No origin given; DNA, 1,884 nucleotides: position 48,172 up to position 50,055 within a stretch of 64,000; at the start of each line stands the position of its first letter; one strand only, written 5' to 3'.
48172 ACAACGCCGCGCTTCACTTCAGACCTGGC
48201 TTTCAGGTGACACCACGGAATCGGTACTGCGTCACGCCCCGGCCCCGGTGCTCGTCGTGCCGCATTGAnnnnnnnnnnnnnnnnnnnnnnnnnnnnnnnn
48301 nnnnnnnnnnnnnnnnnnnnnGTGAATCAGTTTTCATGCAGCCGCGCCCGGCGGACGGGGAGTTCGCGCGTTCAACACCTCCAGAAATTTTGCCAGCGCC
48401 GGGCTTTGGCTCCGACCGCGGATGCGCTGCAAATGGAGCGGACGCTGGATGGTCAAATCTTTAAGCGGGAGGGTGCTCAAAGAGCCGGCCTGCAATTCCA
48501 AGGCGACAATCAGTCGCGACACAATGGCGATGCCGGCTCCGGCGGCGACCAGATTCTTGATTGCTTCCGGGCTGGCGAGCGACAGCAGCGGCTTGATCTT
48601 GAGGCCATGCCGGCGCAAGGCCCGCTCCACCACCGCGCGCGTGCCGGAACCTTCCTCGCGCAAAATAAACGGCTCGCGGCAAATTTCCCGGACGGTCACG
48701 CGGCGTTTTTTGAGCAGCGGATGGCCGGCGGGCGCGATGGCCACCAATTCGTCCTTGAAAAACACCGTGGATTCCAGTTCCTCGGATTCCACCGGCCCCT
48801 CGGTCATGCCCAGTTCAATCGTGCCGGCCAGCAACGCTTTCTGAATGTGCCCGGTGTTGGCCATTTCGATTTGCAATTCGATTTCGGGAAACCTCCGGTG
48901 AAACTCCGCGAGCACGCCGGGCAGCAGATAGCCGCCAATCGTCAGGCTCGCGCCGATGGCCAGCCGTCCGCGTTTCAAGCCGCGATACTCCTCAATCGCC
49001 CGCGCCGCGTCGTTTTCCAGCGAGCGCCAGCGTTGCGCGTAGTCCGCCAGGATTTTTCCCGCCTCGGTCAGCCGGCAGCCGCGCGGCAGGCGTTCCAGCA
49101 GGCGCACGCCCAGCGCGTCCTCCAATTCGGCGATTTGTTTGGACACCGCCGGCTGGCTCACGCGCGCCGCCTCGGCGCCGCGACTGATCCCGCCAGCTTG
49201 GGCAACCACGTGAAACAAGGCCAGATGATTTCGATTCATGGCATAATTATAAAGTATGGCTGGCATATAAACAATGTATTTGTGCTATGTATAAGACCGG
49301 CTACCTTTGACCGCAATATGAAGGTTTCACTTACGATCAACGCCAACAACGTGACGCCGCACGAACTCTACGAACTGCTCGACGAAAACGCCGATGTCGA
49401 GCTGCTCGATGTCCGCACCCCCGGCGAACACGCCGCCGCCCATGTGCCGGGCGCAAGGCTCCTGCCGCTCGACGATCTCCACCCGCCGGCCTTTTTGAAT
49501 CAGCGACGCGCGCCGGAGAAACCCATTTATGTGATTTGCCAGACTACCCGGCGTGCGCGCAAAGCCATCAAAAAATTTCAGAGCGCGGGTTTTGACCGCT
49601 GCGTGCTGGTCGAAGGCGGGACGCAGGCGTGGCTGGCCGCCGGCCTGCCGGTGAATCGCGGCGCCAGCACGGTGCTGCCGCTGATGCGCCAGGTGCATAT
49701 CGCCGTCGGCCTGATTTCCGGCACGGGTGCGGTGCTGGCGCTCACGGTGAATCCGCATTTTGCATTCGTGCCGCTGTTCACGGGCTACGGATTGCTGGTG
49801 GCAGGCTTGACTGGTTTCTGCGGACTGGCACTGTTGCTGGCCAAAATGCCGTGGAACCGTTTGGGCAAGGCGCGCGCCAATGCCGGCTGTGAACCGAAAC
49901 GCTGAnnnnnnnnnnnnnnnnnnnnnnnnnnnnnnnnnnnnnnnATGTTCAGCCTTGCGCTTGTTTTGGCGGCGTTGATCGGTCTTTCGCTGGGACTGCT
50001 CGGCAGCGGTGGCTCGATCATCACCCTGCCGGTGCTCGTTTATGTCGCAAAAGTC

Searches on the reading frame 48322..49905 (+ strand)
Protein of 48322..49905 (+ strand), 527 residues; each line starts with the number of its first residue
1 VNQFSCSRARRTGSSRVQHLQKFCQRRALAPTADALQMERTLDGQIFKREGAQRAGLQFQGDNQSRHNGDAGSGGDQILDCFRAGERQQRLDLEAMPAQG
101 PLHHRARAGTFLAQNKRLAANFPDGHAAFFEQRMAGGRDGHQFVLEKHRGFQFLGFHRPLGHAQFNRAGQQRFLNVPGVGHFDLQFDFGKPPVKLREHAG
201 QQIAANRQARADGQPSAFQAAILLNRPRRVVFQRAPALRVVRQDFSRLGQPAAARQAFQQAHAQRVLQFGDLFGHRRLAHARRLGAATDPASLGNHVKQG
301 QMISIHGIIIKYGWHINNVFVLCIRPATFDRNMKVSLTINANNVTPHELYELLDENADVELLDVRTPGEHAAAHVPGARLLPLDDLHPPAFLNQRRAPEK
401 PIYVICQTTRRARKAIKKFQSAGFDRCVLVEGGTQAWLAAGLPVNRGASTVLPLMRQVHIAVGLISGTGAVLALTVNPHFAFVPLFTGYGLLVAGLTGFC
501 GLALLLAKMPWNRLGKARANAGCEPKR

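Call 42: search_protein_families(library=pfam, proteins=[window:48322-49905:+], max_evalue=0.001)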
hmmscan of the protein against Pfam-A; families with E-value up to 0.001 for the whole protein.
window:48322-49905:+ (527 aa): 2 families
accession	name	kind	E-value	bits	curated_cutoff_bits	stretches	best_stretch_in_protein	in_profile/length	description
PF00581.25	Rhodanese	-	2.2e-15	57.4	22.2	1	345-439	1-101/102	Rhodanese-like domain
PF11127.14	YgaP-like_TM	-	0.00044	20.8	25.3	1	456-507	10-59/66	Inner membrane protein YgaP-like, transmembrane domain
